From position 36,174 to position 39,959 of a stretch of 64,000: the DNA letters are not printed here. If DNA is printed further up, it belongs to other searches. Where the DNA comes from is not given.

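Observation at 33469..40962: TonB-dependent-receptor-like barrel, 1161-aa T9SS cargo and PorV/PorQ-like barrel: a Sus-like locus with a T9SS-anchored partner instead of a SusD lipoprotein?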

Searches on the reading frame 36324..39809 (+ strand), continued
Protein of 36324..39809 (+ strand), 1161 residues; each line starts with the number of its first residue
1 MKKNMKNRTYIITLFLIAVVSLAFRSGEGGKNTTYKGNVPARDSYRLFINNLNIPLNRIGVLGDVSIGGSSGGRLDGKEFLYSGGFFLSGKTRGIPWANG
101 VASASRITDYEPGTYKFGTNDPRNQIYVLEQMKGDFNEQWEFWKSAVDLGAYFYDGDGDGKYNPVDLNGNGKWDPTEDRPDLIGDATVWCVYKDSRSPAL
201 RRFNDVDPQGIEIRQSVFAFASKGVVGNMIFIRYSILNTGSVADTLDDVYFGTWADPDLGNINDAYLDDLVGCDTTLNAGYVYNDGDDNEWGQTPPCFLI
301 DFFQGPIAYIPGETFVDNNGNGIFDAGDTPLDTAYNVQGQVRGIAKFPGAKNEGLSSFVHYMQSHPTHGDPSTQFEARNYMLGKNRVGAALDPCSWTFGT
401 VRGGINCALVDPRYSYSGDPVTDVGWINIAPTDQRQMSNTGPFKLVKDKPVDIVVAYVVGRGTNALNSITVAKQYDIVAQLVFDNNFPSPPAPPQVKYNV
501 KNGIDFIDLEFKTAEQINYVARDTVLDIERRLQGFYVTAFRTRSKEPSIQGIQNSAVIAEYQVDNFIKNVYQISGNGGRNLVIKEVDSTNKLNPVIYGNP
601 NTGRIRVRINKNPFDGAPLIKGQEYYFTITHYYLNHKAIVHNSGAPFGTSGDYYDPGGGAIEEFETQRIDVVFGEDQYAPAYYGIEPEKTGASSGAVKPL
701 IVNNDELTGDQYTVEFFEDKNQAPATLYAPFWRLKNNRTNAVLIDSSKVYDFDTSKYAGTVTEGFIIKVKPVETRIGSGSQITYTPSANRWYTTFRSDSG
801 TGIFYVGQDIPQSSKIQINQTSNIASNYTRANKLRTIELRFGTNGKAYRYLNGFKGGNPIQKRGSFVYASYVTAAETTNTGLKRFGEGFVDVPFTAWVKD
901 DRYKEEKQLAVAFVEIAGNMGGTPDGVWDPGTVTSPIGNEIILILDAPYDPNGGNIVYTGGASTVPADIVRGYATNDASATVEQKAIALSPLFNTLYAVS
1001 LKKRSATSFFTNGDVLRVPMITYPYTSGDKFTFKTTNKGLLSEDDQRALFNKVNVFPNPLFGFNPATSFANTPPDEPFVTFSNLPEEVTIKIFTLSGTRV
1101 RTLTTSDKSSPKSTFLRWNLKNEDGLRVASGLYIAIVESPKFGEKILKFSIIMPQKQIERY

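Call 34: find_related_loci(query=A2, collection=genome_contigs, flank=8000)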
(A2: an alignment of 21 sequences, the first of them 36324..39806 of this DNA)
Query A2 (1161 aa) in genome_contigs; peptide patterns used: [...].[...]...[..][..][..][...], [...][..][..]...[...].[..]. (x = any residue, [..] = any of these).
377 stretches matched a pattern; 307 encode a relative of the query (tblastn E <= 1e-3); the best 80 are kept; 79 distinct loci.
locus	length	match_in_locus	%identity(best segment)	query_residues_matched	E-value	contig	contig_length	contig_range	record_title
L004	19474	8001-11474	85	8-1161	0e+0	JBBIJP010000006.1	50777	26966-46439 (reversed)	MAG: Ignavibacterium sp. isolate ESF170215_bin_165 NODE_215_length_50777_cov_8.088699, whole genome shotgun sequence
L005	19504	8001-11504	85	1-1161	0e+0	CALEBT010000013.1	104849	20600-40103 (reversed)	MAG: uncultured Ignavibacterium sp. isolate R1_Bin_METABAT__118_sub_1 genome assembly, contig: c_000000236686, whole gen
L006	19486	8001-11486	68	5-1150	0e+0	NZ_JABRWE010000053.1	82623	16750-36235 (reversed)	MAG: Ignavibacterium sp. isolate MAG-12 c_000000000076, whole genome shotgun sequence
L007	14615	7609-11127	67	5-1161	0e+0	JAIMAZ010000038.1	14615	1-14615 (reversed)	MAG: Ignavibacterium sp. isolate HOT.MB2.1 Contig39, whole genome shotgun sequence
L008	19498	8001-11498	67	5-1150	0e+0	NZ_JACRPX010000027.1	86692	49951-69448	MAG: Ignavibacterium album isolate NC_groundwater_1998_Pr3_S-0.65um_35_12 SR2-18-Sp65_coassembly_scaffold_584306, whole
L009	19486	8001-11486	67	5-1150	0e+0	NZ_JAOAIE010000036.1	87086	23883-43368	MAG: Ignavibacterium album isolate SKW81 k141_657646, whole genome shotgun sequence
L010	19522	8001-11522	65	2-1150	0e+0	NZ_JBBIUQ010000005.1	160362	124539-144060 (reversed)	MAG: Ignavibacterium sp. isolate EPF170215_bin_57 NODE_77_length_160362_cov_10.0728, whole genome shotgun sequence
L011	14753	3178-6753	59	1-1161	0e+0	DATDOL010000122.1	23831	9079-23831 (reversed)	MAG TPA_asm: Ignavibacteriaceae bacterium isolate SMAG_U7893 k141_3757843, whole genome shotgun sequence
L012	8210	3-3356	60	44-1161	0e+0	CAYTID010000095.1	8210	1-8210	MAG TPA_asm: uncultured Ignavibacteriaceae bacterium isolate SRP257756_co1_95 genome assembly, contig: NODE_8064_length_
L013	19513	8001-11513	57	1-1161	0e+0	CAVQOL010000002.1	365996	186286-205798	MAG: uncultured Ignavibacteriaceae bacterium isolate MFD09964.bin.1.207 genome assembly, contig: contig_10397, whole gen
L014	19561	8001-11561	58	5-1161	0e+0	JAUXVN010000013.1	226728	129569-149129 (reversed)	MAG: Ignavibacteria bacterium isolate C15_concoct.bin.94 C15_k141_4626, whole genome shotgun sequence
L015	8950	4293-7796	58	1-1161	0e+0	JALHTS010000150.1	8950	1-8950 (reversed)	MAG: Ignavibacteriaceae bacterium isolate PFL30 seq_609945, whole genome shotgun sequence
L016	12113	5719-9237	57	1-1161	0e+0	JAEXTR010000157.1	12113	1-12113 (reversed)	MAG: Bacteroidetes bacterium isolate OH_HBrB_359 k127_1843410, whole genome shotgun sequence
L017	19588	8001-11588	56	4-1161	0e+0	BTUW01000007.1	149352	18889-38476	MAG: Chlorobiota bacterium AMX-MBFR-49 DNA, sequence07, whole genome shotgun sequence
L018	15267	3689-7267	55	1-1161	0e+0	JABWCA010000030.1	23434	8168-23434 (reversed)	MAG: Ignavibacteriaceae bacterium isolate MAG_44 scaffold_2129, whole genome shotgun sequence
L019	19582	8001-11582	56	1-1161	0e+0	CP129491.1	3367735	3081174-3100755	MAG: Ignavibacteriaceae bacterium isolate cMAG.5 chromosome, complete genome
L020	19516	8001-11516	59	5-1161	0e+0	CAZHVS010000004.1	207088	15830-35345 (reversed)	MAG TPA_asm: uncultured Ignavibacteriaceae bacterium isolate binchicken_co20_231 genome assembly, contig: NODE_121_lengt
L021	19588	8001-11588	55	4-1161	0e+0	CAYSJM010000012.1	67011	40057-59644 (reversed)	MAG TPA_asm: uncultured Ignavibacteriaceae bacterium isolate SRP107338_co1_235 genome assembly, contig: NODE_147_length_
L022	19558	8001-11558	54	2-1161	0e+0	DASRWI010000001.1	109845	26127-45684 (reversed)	MAG TPA_asm: Ignavibacteriaceae bacterium isolate SMAG_U10649 k141_267869, whole genome shotgun sequence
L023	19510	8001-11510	53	1-1161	0e+0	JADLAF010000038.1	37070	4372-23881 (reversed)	MAG: Ignavibacteriaceae bacterium isolate SJ115 c_000000190983, whole genome shotgun sequence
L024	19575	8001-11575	55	4-1161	0e+0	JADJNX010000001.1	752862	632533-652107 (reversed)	MAG: Ignavibacteriales bacterium isolate Fred_18-Q3-R57-64_BAT3C.169 tig00003623-10-7540170, whole genome shotgun sequen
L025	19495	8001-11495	52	5-1161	0e+0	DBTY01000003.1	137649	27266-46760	MAG TPA_asm: Ignavibacteriales bacterium UBA1304 UBA1304_contig_2112, whole genome shotgun sequence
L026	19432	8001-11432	54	26-1161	0e+0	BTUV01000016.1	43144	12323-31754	MAG: Ignavibacteriales bacterium AMX-MBFR-48 DNA, sequence016, whole genome shotgun sequence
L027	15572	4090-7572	52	11-1161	0e+0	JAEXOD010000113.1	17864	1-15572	MAG: Bacteroidetes bacterium isolate OH_HBrB_124 k127_2398791, whole genome shotgun sequence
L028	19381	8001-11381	52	43-1161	0e+0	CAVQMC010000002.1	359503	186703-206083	MAG: uncultured Ignavibacteria bacterium isolate MFD02923.bin.2.72 genome assembly, contig: contig_12922, whole genome s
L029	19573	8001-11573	54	4-1161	0e+0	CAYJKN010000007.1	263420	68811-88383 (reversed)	MAG TPA_asm: uncultured Ignavibacteriaceae bacterium isolate ERP124720_co1_90 genome assembly, contig: NODE_45_length_26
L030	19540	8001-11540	51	2-1161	0e+0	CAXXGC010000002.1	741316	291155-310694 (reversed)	MAG: Melioribacteraceae bacterium isolate c2877395-3ee6-4dac-bee1-9ee563c4f95a genome assembly, contig: contig_2, whole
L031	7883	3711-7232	52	5-1161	0e+0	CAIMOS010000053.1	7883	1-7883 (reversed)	MAG: uncultured Ignavibacteriales bacterium isolate LaPlata-7m-b_bin-312 genome assembly, contig: bin-312:053/390, whole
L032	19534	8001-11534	51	1-1161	0e+0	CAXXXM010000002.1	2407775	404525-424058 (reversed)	MAG: Melioribacteraceae bacterium isolate 19b69164-f2ba-4969-9034-9b84567f6f9b genome assembly, contig: contig_2, whole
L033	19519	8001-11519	51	1-1161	0e+0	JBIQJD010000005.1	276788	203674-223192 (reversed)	MAG: Ignavibacteriales bacterium isolate mag.122f NODE_26_length_276788, whole genome shotgun sequence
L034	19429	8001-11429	51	21-1161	0e+0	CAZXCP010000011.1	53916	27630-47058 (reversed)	MAG TPA_asm: uncultured Ignavibacteriaceae bacterium isolate binchicken_co277_195 genome assembly, contig: NODE_1163_len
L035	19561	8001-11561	50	1-1161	0e+0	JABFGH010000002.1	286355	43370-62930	MAG: Ignavibacteriae bacterium isolate IGN16 c_000000000002, whole genome shotgun sequence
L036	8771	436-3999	49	3-1161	0e+0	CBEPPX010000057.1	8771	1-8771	MAG TPA_asm: uncultured Ignavibacteriales bacterium isolate SRR7614708_concoct_49 genome assembly, contig: ERZ25083860.1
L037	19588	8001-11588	55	4-1161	0e+0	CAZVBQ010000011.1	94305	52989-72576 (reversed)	MAG TPA_asm: uncultured Ignavibacteriaceae bacterium isolate binchicken_co20_425 genome assembly, contig: NODE_614_lengt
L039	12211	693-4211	49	5-1161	0e+0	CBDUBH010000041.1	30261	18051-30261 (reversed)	MAG TPA_asm: uncultured Melioribacteraceae bacterium isolate ERR2431955_binner123_Refined_67 genome assembly, contig: ER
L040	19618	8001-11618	50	10-1161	0e+0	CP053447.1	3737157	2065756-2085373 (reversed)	MAG: Ignavibacteriota bacterium isolate IGN3 chromosome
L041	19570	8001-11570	47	3-1161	0e+0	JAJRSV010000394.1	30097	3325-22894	MAG: Bacteroidetes bacterium isolate Dive96_bin1.139 k141_4415079, whole genome shotgun sequence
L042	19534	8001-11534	47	1-1161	0e+0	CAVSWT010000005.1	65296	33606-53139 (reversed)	MAG: uncultured Ignavibacteriales bacterium isolate MFD05684.bin.1.223 genome assembly, contig: contig_111338, whole gen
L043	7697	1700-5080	49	43-1161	0e+0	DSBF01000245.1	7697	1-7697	MAG TPA_asm: Ignavibacteria bacterium isolate SpSt-1166 Ga0129302_1005983, whole genome shotgun sequence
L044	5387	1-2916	54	212-1161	0e+0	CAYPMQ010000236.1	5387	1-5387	MAG TPA_asm: uncultured Ignavibacteriaceae bacterium isolate binchicken_co58_31 genome assembly, contig: NODE_11783_leng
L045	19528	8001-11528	48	1-1161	0e+0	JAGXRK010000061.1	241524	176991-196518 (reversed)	MAG: Ignavibacterium sp. isolate CROMO_A_100 c_000000988567, whole genome shotgun sequence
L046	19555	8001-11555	47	3-1161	0e+0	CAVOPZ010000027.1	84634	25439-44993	MAG: uncultured Ignavibacteriaceae bacterium isolate MFD00032.bin.2.47 genome assembly, contig: contig_51291, whole geno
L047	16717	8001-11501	57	5-1161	0e+0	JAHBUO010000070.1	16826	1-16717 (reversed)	MAG: Ignavibacteriaceae bacterium isolate ACE_BAC35 BAC35_70, whole genome shotgun sequence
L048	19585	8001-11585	46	3-1161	0e+0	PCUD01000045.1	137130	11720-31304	MAG: Ignavibacteriales bacterium CG18_big_fil_WC_8_21_14_2_50_31_20 CG18_scaffold_241_c, whole genome shotgun sequence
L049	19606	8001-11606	45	1-1161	0e+0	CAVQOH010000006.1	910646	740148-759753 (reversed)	MAG: uncultured Ignavibacteriales bacterium isolate MFD09964.bin.1.236 genome assembly, contig: contig_9358, whole genom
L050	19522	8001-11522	48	4-1161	0e+0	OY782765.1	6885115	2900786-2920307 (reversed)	MAG: Melioribacteraceae bacterium isolate b49f5fa7-6043-4eb4-88a3-53a29b1f0925 genome assembly, chromosome: 1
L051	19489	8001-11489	54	4-1161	0e+0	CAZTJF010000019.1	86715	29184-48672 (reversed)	MAG TPA_asm: uncultured Ignavibacteriaceae bacterium isolate SRP173033_co3_36 genome assembly, contig: NODE_189_length_8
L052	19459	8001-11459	47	32-1161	0e+0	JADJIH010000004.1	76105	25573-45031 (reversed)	MAG: Ignavibacteriales bacterium isolate Ega_18-Q3-R5-49_MAXAC.056 tig00000720-18916411526-2649080, whole genome shotgun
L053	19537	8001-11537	47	1-1161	0e+0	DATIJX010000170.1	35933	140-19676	MAG TPA_asm: Ignavibacteriaceae bacterium isolate SMAG_U15702 k141_8102, whole genome shotgun sequence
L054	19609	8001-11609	46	3-1161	0e+0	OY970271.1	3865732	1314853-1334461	MAG: uncultured Ignavibacteriales bacterium isolate MFD02416.bin.c.14 genome assembly, chromosome: 1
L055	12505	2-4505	57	177-1161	0e+0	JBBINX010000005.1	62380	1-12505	MAG: Ignavibacteriales bacterium isolate PGF172224_bin_266 NODE_206_length_62380_cov_5.420586, whole genome shotgun sequ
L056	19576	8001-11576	46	3-1161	0e+0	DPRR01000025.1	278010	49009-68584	MAG TPA_asm: Ignavibacteriales bacterium isolate UBA8501 contig_82914, whole genome shotgun sequence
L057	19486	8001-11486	48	18-1161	0e+0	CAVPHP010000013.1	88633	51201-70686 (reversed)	MAG: uncultured Ignavibacteriaceae bacterium isolate MFD09964.bin.2.124 genome assembly, contig: contig_63059, whole gen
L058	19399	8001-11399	47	43-1161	0e+0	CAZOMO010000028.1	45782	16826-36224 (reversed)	MAG TPA_asm: uncultured Ignavibacterium sp. isolate binchicken_co235_20 genome assembly, contig: NODE_1901_length_45782_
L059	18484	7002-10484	46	43-1161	0e+0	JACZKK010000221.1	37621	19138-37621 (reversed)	MAG: Ignavibacteriaceae bacterium isolate MAG43 ignavibacteriales_1_contig_1532176, whole genome shotgun sequence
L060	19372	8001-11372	47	24-1161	0e+0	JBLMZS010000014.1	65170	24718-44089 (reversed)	MAG: Bacteroidota bacterium isolate MAG197 PRJNA951521_bin54_renamed_13, whole genome shotgun sequence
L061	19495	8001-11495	46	4-1161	0e+0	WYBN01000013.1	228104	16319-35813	MAG: Melioribacteraceae bacterium isolate CHB1 k127_745771, whole genome shotgun sequence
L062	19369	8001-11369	45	49-1161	0e+0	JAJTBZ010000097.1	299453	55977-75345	MAG: Ignavibacteria bacterium isolate MH_R2_21 k141_82281, whole genome shotgun sequence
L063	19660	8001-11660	44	1-1161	0e+0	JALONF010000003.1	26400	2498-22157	MAG: Ignavibacteriaceae bacterium isolate Prado070 scaffold_2403, whole genome shotgun sequence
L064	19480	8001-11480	44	43-1161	0e+0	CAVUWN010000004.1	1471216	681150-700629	MAG: uncultured Ignavibacteriaceae bacterium isolate MFD05684.bin.1.58 genome assembly, contig: contig_26564, whole geno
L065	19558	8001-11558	45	3-1161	0e+0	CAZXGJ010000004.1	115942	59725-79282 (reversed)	MAG TPA_asm: uncultured Ignavibacteriaceae bacterium isolate binchicken_co58_56 genome assembly, contig: NODE_129_length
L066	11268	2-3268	47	86-1161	0e+0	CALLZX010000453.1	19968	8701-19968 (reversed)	MAG TPA_asm: uncultured Ignavibacteriales bacterium isolate SRR2107213_bin.89_CONCOCT_v1.1_MAG genome assembly, contig:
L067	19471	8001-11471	44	18-1161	0e+0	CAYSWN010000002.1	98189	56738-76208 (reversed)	MAG TPA_asm: uncultured Ignavibacterium sp. isolate binchicken_co269_41 genome assembly, contig: NODE_217_length_98189_c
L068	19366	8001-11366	49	43-1161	0e+0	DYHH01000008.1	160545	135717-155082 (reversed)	MAG TPA_asm: Melioribacter roseus isolate BE2012_2_34_37 Afr_mines_BE2012_47_length_160545_cov_15_930457, whole genome s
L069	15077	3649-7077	45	43-1161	0e+0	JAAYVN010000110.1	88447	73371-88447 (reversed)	MAG: Ignavibacteriales bacterium isolate AS27yjCOA_6 135964_AS27, whole genome shotgun sequence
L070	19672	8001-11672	43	1-1161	0e+0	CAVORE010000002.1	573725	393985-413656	MAG: uncultured Ignavibacteriaceae bacterium isolate MFD09964.bin.2.250 genome assembly, contig: contig_1220, whole geno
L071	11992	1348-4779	43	1-1161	0e+0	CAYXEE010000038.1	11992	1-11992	MAG TPA_asm: uncultured Chitinophagaceae bacterium isolate SRP257756_co1_98 genome assembly, contig: NODE_4810_length_11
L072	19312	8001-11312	44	2-1161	0e+0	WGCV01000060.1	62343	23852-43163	MAG: Melioribacteraceae bacterium isolate S145_16 k151_4571, whole genome shotgun sequence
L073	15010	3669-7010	44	1-1161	0e+0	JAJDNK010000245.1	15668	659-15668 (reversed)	MAG: bacterium BMS3Abin03 isolate ALJrbin.30 k141_5276739, whole genome shotgun sequence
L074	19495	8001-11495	44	1-1161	0e+0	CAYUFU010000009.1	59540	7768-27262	MAG TPA_asm: uncultured Chitinophagales bacterium isolate binchicken_co274_268 genome assembly, contig: NODE_1322_length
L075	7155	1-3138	44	56-1161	0e+0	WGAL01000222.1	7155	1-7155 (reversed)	MAG: Melioribacteraceae bacterium isolate S143_55 k151_324079, whole genome shotgun sequence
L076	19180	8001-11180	44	43-1161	0e+0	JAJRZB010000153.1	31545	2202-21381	MAG: Bacteroidetes bacterium isolate Dive96_bin4.133 k141_865733, whole genome shotgun sequence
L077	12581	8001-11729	39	3-1161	0e+0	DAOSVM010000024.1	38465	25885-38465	MAG TPA_asm: Ignavibacteriales bacterium isolate AMR_MDS_2163 NODE_735_length_38465_cov_6.887347, whole genome shotgun s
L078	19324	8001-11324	43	11-1161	0e+0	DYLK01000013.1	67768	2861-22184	MAG TPA_asm: Melioribacter roseus isolate SulCav_AS07-7_31_329 SulCav_AS07_7_309_length_67768_cov_204_067387, whole geno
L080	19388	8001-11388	47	43-1161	0e+0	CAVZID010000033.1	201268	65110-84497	MAG: uncultured Bacteroidetes bacterium isolate MFD02416.bin.2.172 genome assembly, contig: contig_67510, whole genome s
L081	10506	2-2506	52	334-1161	0e+0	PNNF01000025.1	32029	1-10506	MAG: Chlorobiaceae bacterium isolate BC.017 BC_1000868_32029, whole genome shotgun sequence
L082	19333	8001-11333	42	2-1161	0e+0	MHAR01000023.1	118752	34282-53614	MAG: Ignavibacteria bacterium RIFOXYB12_FULL_35_14 rifoxyb3_full_scaffold_20, whole genome shotgun sequence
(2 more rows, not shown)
